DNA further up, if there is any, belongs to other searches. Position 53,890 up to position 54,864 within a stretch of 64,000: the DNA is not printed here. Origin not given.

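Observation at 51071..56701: Three copies of a 19-bp palindrome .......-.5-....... mark a putative NrtR regulon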

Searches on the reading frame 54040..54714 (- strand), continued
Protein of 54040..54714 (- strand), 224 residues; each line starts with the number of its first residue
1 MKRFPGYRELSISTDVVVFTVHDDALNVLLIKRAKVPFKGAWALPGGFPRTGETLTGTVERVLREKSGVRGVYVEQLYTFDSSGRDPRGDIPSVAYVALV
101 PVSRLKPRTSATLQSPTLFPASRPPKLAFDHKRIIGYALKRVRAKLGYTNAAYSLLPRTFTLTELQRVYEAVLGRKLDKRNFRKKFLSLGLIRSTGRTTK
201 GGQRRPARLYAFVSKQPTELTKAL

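Call 29: search_solved_structures(query=window:54040-54714:-, show_alignments=2)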
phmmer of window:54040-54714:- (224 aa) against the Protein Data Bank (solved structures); distinct sequences matched with E-value up to 0.001: 11.
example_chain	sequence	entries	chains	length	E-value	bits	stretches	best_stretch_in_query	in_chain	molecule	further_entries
5bs6_A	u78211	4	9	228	1.3e-35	126.2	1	12-215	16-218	transcriptional regulator AraR | transcriptional factor AraR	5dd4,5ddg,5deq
3gz5_A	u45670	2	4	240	2.2e-31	112.3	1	10-212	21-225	MutT/nudix family protein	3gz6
2fml_A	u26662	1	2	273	3.2e-23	85.7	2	3-101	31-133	MutT/nudix family protein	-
3gz8_A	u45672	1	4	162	3.4e-20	75.7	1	10-145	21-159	MutT/nudix family protein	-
7q91_A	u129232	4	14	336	1.2e-14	57.7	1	127-213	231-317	NADQ transcription factor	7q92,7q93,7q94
3i9x_A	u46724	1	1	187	2e-12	50.4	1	24-142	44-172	mutT/nudix family protein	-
2yyh_A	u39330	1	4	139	1.8e-08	37.5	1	12-136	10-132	8-OXO-dGTPase domain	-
3cng_A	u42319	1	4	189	1.6e-05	27.8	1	16-79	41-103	NUDIX hydrolase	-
4hvy_A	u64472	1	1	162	4.3e-05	26.4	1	21-70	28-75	Nucleoside diphosphate-linked moiety X motif 18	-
2qjo_A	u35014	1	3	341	8.3e-05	25.5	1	10-105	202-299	Bifunctional NMN adenylyltransferase/Nudix hydrolase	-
3gg6_A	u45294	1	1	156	0.00022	24.1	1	19-70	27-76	Nucleoside diphosphate-linked moiety X motif 18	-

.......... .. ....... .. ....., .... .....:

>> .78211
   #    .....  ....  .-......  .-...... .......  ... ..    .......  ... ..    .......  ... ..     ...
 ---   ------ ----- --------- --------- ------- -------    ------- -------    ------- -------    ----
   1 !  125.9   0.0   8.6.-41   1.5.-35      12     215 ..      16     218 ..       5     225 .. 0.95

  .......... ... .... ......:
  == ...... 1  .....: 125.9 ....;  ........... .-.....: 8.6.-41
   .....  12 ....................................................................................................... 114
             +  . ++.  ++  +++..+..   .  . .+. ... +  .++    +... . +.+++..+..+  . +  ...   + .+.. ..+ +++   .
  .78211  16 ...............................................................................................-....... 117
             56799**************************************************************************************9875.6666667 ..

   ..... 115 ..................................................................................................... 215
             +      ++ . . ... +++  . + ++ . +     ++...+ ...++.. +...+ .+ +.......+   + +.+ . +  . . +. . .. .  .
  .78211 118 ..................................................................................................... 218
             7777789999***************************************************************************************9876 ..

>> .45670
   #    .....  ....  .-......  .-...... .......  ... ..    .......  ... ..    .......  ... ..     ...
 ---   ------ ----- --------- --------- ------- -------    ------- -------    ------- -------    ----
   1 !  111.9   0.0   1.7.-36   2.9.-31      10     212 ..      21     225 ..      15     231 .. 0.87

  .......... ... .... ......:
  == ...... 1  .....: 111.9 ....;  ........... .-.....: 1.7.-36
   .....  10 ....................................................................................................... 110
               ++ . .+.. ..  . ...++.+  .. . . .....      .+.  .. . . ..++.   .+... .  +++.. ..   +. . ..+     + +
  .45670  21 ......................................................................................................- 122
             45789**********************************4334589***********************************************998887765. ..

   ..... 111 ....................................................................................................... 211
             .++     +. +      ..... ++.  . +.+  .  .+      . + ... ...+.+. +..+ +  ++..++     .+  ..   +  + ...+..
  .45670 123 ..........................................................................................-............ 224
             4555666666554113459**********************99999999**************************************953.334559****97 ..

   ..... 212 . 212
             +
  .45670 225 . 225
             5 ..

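Call 48: search_protein_families(library=pfam, proteins=[L008:10381-11592:+, L008:9362-10384:+, L008:11680-12348:+, L006:11653-12825:+, L006:10700-11572:+, L054:6723-7268:+, L054:8390-8905:+, L054:8979-9953:+, L006:15040-16209:+, L008:14458-15366:-], max_evalue=0.01)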
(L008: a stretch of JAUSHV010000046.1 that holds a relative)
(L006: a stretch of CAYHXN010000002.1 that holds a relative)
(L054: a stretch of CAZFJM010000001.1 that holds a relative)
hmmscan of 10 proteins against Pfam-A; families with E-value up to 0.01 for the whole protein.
L008:10381-11592:+ (403 aa): 3 families
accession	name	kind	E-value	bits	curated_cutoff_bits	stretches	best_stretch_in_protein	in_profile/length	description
PF15891.11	Nuc_deoxyri_tr2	-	4.6e-13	49.8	30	1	23-128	2-103/105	Nucleoside 2-deoxyribosyltransferase like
PF05014.21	Nuc_deoxyrib_tr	-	0.0038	17.8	28.8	1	25-133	1-103/117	Nucleoside 2-deoxyribosyltransferase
PF00293.34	NUDIX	-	0.0059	17.1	21.1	1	267-341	17-92/134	NUDIX domain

L008:9362-10384:+ (340 aa): 3 families
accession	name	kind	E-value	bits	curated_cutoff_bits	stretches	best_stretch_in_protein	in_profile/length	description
PF13521.12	AAA_28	-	5.8e-35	121.4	27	1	163-322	1-164/164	AAA domain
PF01467.32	CTP_transf_like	-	4.8e-07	30.5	21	1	13-143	2-132/133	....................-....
PF08218.17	Citrate_ly_lig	-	0.00053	20.2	20.9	0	19-61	10-52/182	Citrate lyase ligase C-terminal domain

L008:11680-12348:+ (222 aa): 3 families
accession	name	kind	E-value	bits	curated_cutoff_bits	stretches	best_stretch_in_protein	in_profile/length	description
PF01966.28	HD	-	1.6e-15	57.9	22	1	44-167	3-115/116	HD domain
PF08668.18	HDOD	-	2.4e-06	27.6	22.9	1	44-79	97-133/196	HDOD domain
PF13487.12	HD_5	-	2.3e-05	24.6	27.2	1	45-172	17-143/170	HD domain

L006:11653-12825:+ (390 aa): 1 family
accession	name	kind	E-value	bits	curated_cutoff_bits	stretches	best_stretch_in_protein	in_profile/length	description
PF15891.11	Nuc_deoxyri_tr2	-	1.9e-11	44.7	30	1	16-118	2-103/105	Nucleoside 2-deoxyribosyltransferase like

L006:10700-11572:+ (290 aa): 1 family
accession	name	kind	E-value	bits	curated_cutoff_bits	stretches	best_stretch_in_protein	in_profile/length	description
PF04055.27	Radical_SAM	-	1.1e-10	42.4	29.5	1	13-180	5-162/166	Radical SAM superfamily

L054:6723-7268:+ (181 aa): 0 families

L054:8390-8905:+ (171 aa): 1 family
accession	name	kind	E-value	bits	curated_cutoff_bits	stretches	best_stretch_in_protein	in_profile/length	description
PF15891.11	Nuc_deoxyri_tr2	-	7.4e-20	71.7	30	1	33-128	2-103/105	Nucleoside 2-deoxyribosyltransferase like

L054:8979-9953:+ (324 aa): 1 family
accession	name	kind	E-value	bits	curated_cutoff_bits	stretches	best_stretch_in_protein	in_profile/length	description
PF04055.27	Radical_SAM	-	2.6e-12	47.7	29.5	1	46-211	4-163/166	Radical SAM superfamily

L006:15040-16209:+ (389 aa): 1 family
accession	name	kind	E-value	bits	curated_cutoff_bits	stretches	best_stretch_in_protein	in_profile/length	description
PF02445.21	NadA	-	1e-65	222.3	27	1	40-386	2-294/295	Quinolinate synthetase A protein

L008:14458-15366:- (302 aa): 4 families
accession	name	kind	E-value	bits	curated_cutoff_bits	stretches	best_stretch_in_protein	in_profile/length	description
PF00156.33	Pribosyltran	-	3.6e-10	39.8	26.3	1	205-248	81-124/158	Phosphoribosyl transferase domain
PF13793.12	Pribosyltran_N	-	1.1e-08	35.3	25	1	1-114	1-114/117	N-terminal domain of ribose phosphate pyrophosphokinase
PF14572.12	Pribosyl_synth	-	4.3e-07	30.5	27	1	206-286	78-158/184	Phosphoribosyl synthetase-associated domain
PF24390.1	PRTase-CE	-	0.0065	16.8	27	1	205-282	99-180/253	PRTase-CE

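Call 50: find_encoding_contigs(protein=P0002, flank=10000, max_places=3)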
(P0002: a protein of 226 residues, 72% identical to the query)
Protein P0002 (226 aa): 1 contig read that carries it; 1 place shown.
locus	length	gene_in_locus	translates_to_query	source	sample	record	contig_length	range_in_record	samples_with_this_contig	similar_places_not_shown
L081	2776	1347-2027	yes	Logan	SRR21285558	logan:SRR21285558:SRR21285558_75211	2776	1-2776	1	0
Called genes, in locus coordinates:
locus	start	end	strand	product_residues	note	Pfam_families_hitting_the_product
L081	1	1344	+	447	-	?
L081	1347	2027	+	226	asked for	PF00293:NUDIX, PF19368:WHD_AraR, PF21906:WHD_NrtR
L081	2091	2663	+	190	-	PF00293:NUDIX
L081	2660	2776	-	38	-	?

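Call 51: find_encoding_contigs(protein=P0021, flank=10000, max_places=3)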
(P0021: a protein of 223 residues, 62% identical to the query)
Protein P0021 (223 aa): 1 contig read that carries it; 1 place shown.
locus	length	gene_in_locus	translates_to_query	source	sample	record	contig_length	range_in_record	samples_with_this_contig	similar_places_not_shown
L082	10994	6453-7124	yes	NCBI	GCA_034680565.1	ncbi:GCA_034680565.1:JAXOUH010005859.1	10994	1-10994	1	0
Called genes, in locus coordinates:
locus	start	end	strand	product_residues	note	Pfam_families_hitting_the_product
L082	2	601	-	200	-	?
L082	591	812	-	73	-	PF02609:Exonuc_VII_S (weak)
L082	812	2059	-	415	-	PF13742:tRNA_anti_2, PF02601:Exonuc_VII_L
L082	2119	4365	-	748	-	PF04536:TPM_phosphatase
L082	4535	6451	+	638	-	PF00795:CN_hydrolase, PF02540:NAD_synthase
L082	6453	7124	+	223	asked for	PF00293:NUDIX, PF19368:WHD_AraR, PF21906:WHD_NrtR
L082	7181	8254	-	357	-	-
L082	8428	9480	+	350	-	PF03747:ADP_ribosyl_GH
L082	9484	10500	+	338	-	PF15891:Nuc_deoxyri_tr2, PF00293:NUDIX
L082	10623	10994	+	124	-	?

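Call 57: search_protein_families(library=ncbifam, proteins=[window:54040-54714:-], max_evalue=0.001)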
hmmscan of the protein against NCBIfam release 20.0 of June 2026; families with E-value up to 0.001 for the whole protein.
window:54040-54714:- (224 aa): 9 families
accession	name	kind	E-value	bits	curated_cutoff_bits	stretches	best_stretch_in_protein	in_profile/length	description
NF050029.2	TransRepNtr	equivalog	6.1e-45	153.6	400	1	12-214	22-227/245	ADPR responsive transcriptional repressor NtrR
NF003790.0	PRK05379.2-2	equivalog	2e-07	30.4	403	1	16-108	218-315/354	bifunctional nicotinamide mononucleotide adenylyltransferase/ADP-ribose pyrophosphatase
NF003788.0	PRK05379.1-5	equivalog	1.5e-06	27.8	354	1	12-68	214-266/351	bifunctional nicotinamide-nucleotide adenylyltransferase/Nudix hydroxylase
NF003786.0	PRK05379.1-2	equivalog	1.6e-06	27.6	397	1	24-104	227-314/354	bifunctional nicotinamide-nucleotide adenylyltransferase/Nudix hydroxylase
NF003787.0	PRK05379.1-4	equivalog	4.6e-06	25.8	449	1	18-70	211-263/346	bifunctional nicotinamide-nucleotide adenylyltransferase/Nudix hydroxylase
NF003791.0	PRK05379.2-3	equivalog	1.3e-05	24.6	409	1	12-104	203-297/340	bifunctional nicotinamide-nucleotide adenylyltransferase/Nudix hydroxylase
NF006530.0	PRK08999.1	equivalog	0.00013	21.2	245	1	14-78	6-71/315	Nudix family hydrolase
NF003785.0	PRK05379.1-1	equivalog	0.00035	19.9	418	1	27-70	215-258/347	bifunctional nicotinamide-nucleotide adenylyltransferase/Nudix hydroxylase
NF011963.0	PRK15434.1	subfamily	0.00099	18.8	146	0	19-70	22-73/159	GDP-mannose mannosyl hydrolase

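Call 62: search_protein_families(library=pfam, proteins=[L050:627-3410:-, L050:3407-3997:-, L050:4072-4683:-, L050:5261-5995:-, L050:6040-7170:+, L050:7918-9069:-, L050:10862-11854:+, L050:11851-13734:+, L050:14282-15400:+, L050:15440-16147:+], max_evalue=0.001)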
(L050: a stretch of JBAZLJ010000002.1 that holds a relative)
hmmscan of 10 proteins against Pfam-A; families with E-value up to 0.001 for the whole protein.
L050:627-3410:- (927 aa): 2 families
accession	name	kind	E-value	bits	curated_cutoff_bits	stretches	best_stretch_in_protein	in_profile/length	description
PF02516.20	STT3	-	6.4e-18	65.9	24.5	1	83-348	33-296/405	Oligosaccharyl transferase STT3, N-terminal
PF21436.2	STT3-PglB_core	-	1.7e-05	25.8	23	1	628-688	4-61/131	STT3/PglB/AglB core domain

L050:3407-3997:- (196 aa): 0 families

L050:4072-4683:- (203 aa): 8 families
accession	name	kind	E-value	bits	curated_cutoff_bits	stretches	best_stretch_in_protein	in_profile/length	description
PF13489.12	Methyltransf_23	-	3.8e-16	59.7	27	1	29-163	20-162/164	Methyltransferase domain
PF07021.18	MetW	-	1.3e-06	28.6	21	1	24-78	6-60/193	Methionine biosynthesis protein MetW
PF08242.18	Methyltransf_12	-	2.2e-06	28.8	30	1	37-122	2-98/98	Methyltransferase domain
PF13649.12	Methyltransf_25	-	2.1e-05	25.6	27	1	35-120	1-97/97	Methyltransferase domain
PF02353.26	CMAS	-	0.00015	21.6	27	1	63-126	106-166/273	Mycolic acid cyclopropane synthetase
PF13847.12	Methyltransf_31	-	0.00019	21.5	27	1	29-129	1-114/145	Methyltransferase domain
PF01728.25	FtsJ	-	0.00054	20.4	24.1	1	25-85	15-79/181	FtsJ-like methyltransferase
PF08241.18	Methyltransf_11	-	0.00097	20.2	21.2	0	37-123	2-94/95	Methyltransferase domain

L050:5261-5995:- (244 aa): 2 families
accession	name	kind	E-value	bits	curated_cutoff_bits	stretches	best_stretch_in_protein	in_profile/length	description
PF00696.33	AA_kinase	-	2.4e-25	90.1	24.9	1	21-221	1-234/234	Amino acid kinase family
PF07685.20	GATase_3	-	0.00071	19.7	27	0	22-109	41-127/196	CobB/CobQ-like glutamine amidotransferase domain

L050:6040-7170:+ (376 aa): 4 families
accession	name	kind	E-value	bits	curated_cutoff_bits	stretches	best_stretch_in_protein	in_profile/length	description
PF00534.26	Glycos_transf_1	-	2.1e-31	109.2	26.4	1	195-351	12-171/172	Glycosyl transferases group 1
PF13692.12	Glyco_trans_1_4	-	1.1e-22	81.3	27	1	199-338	2-142/142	Glycosyl transferases group 1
PF13439.12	Glyco_transf_4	-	3.1e-09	37.5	28.5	1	40-185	60-169/170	Glycosyltransferase Family 4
PF20706.3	GT4-conflict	-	0.00045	19.7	26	1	144-314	139-322/385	Family 4 Glycosyltransferase in conflict systems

L050:7918-9069:- (383 aa): 0 families

L050:10862-11854:+ (330 aa): 4 families
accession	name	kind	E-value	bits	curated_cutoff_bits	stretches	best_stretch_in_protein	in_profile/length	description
PF00005.33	ABC_tran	-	3.5e-32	112.3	25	1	35-183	1-137/137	ABC transporter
PF13304.12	AAA_21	-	3.3e-09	37.7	27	1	152-212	235-298/304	AAA domain, putative AbiEii toxin, Type IV TA system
PF13732.12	DrrA1-3_C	-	3.8e-07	31.2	27.4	1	236-326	1-79/81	ATP-binding protein DrrA1-3-like, C-terminal domain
PF03193.22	RsgA_GTPase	-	0.00099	19.4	30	0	32-83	94-144/174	RsgA GTPase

L050:11851-13734:+ (627 aa): 2 families
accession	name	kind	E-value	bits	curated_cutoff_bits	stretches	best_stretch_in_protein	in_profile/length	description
PF12698.13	ABC2_membrane_3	-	1.8e-30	106.7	31.6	2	267-550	95-346/347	ABC-2 family transporter protein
PF01061.29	ABC2_membrane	-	2.9e-11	43.8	26.9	1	364-520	49-208/211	ABC-2 type transporter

L050:14282-15400:+ (372 aa): 1 family
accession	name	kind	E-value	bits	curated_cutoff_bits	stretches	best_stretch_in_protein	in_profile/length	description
PF05833.16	NFACT_N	-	1.5e-50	172.8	31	1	7-342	2-353/456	NFACT N-terminal and middle domains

L050:15440-16147:+ (235 aa): 1 family
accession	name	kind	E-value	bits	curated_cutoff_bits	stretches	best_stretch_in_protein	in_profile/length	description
PF01963.22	TraB_PrgY_gumN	-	7.7e-23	82.1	26.8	1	7-214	13-243/263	TraB/PrgY/gumN family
